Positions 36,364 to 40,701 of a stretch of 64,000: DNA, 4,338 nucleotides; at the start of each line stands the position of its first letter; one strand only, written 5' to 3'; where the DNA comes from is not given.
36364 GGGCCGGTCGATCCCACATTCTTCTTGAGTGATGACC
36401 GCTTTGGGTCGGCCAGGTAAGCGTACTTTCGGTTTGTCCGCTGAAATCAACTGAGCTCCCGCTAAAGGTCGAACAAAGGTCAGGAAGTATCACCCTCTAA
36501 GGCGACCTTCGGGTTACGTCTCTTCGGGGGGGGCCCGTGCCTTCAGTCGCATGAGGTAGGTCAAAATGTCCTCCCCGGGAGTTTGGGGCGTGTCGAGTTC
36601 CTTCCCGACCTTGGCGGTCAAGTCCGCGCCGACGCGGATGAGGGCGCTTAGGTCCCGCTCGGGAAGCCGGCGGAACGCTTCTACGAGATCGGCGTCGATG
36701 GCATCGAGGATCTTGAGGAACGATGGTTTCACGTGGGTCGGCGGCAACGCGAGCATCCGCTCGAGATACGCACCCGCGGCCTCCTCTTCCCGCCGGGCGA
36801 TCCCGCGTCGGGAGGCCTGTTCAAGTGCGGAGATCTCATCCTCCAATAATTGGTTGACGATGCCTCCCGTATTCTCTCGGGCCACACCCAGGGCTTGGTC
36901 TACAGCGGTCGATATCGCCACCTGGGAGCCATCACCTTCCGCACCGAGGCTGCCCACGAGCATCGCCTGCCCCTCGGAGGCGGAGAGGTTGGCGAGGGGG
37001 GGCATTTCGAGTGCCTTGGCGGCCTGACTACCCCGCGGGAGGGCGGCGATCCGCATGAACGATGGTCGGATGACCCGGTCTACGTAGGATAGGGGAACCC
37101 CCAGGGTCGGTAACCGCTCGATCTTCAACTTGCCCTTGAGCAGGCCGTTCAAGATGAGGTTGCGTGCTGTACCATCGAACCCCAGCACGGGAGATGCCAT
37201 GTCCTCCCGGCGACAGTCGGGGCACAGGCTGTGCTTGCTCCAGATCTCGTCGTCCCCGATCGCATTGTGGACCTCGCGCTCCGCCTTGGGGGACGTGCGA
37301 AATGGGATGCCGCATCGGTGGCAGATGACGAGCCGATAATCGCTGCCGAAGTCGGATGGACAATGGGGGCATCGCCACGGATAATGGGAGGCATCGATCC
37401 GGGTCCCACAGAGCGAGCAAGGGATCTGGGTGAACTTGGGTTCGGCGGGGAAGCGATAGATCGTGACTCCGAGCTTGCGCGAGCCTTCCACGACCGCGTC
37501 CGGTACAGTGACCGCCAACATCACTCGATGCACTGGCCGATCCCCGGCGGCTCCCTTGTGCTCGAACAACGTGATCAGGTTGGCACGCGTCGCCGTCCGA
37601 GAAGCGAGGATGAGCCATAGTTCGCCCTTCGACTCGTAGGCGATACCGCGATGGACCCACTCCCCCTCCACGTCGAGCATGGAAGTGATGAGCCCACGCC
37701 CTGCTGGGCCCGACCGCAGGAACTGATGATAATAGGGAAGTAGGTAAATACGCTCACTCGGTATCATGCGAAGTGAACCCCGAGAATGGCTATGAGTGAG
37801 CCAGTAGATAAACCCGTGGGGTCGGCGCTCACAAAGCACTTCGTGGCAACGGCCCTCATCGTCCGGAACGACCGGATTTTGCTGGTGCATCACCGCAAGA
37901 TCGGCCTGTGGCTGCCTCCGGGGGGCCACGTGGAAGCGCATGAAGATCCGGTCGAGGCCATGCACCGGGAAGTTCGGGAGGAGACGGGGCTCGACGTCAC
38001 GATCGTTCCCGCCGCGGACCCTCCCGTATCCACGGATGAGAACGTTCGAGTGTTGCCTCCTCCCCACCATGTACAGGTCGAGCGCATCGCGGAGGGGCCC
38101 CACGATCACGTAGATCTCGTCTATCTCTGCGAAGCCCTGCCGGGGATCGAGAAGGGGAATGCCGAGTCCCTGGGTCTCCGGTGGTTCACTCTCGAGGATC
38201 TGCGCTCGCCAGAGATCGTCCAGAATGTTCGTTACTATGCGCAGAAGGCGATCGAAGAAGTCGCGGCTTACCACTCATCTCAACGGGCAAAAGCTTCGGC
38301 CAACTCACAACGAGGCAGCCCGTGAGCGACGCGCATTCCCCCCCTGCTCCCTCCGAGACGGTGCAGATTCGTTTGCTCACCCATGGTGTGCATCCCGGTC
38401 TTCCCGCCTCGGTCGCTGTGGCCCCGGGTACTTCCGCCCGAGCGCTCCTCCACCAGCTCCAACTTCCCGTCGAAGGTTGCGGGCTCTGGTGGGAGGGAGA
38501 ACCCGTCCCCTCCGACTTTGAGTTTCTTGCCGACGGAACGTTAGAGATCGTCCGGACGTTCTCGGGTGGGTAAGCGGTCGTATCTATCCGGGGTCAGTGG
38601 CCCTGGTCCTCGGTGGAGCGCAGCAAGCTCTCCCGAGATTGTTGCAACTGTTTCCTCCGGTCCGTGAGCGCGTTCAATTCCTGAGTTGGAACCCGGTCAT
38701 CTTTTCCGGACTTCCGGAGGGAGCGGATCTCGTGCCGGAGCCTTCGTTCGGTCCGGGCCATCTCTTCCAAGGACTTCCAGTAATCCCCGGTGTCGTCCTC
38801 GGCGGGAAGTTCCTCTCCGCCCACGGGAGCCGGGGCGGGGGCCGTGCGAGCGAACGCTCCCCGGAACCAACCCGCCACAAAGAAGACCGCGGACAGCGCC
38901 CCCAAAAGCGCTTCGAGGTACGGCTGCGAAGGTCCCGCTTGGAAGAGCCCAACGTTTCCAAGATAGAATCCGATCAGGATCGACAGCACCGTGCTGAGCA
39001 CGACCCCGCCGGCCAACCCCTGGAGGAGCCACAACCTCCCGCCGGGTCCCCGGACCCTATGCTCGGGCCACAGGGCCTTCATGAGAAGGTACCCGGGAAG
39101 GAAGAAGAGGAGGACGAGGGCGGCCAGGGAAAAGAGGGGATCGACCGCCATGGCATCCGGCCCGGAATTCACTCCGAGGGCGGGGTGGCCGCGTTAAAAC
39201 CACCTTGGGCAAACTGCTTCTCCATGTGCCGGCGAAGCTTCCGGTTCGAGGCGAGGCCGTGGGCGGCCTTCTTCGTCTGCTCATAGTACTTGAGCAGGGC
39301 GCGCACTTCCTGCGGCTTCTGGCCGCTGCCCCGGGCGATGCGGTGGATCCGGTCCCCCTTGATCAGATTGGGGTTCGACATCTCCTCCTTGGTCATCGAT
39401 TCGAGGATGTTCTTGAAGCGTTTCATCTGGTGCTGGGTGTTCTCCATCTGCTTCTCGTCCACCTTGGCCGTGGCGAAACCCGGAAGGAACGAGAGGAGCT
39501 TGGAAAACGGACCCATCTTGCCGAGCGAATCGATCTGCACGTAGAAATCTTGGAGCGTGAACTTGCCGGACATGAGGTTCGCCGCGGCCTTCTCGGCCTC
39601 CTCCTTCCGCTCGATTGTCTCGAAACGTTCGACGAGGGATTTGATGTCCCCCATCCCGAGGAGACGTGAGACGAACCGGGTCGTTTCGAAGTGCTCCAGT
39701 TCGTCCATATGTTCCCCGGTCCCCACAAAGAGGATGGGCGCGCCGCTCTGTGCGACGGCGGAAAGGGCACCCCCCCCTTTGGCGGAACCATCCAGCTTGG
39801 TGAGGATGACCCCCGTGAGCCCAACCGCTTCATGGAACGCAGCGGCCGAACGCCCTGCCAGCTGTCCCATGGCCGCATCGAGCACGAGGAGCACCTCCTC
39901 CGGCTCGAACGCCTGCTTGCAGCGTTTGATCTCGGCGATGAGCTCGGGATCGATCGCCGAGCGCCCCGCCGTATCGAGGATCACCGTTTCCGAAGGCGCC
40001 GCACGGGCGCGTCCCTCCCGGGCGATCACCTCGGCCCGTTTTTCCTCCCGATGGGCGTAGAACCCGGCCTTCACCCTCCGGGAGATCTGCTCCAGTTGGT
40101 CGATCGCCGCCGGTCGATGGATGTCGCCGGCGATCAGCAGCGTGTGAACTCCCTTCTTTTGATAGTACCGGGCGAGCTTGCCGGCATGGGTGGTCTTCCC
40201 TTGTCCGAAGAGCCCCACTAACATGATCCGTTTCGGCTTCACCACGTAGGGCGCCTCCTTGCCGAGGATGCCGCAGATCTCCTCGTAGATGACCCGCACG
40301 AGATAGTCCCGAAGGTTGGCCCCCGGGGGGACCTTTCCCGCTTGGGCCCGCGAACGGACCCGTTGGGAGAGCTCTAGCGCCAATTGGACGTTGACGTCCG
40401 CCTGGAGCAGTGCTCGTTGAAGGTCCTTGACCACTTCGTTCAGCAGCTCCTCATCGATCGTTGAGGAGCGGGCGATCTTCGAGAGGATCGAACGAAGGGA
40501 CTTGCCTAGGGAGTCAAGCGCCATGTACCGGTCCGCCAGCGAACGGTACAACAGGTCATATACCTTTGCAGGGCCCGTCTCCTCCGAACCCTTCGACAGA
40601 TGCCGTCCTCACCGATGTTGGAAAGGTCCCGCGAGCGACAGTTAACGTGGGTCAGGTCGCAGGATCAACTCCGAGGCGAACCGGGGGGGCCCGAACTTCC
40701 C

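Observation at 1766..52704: One Cys-pair Ig-like stalk module (~86 aa, at least 17 copies) shared by four giant C-terminally anchored surface proteins with unrelated heads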

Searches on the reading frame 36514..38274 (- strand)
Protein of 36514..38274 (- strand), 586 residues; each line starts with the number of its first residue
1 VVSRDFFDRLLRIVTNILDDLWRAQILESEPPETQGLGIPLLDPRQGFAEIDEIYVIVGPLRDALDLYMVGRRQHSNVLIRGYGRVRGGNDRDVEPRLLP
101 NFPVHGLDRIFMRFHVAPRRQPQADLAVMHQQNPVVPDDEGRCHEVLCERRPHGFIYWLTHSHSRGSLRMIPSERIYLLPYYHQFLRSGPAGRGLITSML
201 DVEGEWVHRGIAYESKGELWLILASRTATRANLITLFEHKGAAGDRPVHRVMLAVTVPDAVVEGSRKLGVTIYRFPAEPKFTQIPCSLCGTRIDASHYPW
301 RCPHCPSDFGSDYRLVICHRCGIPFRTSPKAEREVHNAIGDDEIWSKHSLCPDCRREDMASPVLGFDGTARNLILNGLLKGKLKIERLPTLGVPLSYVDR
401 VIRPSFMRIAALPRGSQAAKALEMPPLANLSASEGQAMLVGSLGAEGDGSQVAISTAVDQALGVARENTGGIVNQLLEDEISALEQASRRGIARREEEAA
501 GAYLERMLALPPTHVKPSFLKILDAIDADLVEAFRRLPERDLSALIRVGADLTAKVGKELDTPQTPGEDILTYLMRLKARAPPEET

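Call 19: search_protein_families(library=pfam, proteins=[window:36514-38274:-], max_evalue=0.00001)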
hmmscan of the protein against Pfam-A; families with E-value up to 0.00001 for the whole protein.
window:36514-38274:- (586 aa): 0 families

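Call 48: search_protein_families(library=ncbifam, proteins=[window:36514-38274:-], max_evalue=0.01)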
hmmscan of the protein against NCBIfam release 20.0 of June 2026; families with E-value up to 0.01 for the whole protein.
window:36514-38274:- (586 aa): 1 family
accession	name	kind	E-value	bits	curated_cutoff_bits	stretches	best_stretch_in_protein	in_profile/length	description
NF033497.1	rubre_like_arch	subfamily_domain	0.0073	16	32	0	286-305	3-22/34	rubrerythrin-like domain-containing protein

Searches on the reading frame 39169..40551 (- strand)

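Call 19: search_protein_families(library=pfam, proteins=[window:39169-40551:-], max_evalue=0.00001)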
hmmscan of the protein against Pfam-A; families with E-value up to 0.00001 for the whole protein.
window:39169-40551:- (460 aa): 3 families
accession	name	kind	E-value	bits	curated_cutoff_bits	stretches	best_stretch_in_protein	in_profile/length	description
PF00448.28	SRP54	-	7.5e-64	215.4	22.7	1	107-299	2-196/196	SRP54-type protein, GTPase domain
PF02978.25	SRP_SPB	-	1.6e-29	102.6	27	1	330-428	1-89/91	Signal peptide binding domain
PF02881.24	SRP54_N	-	9.3e-17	61.5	22.4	1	15-85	1-72/75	SRP54-type protein, helical bundle domain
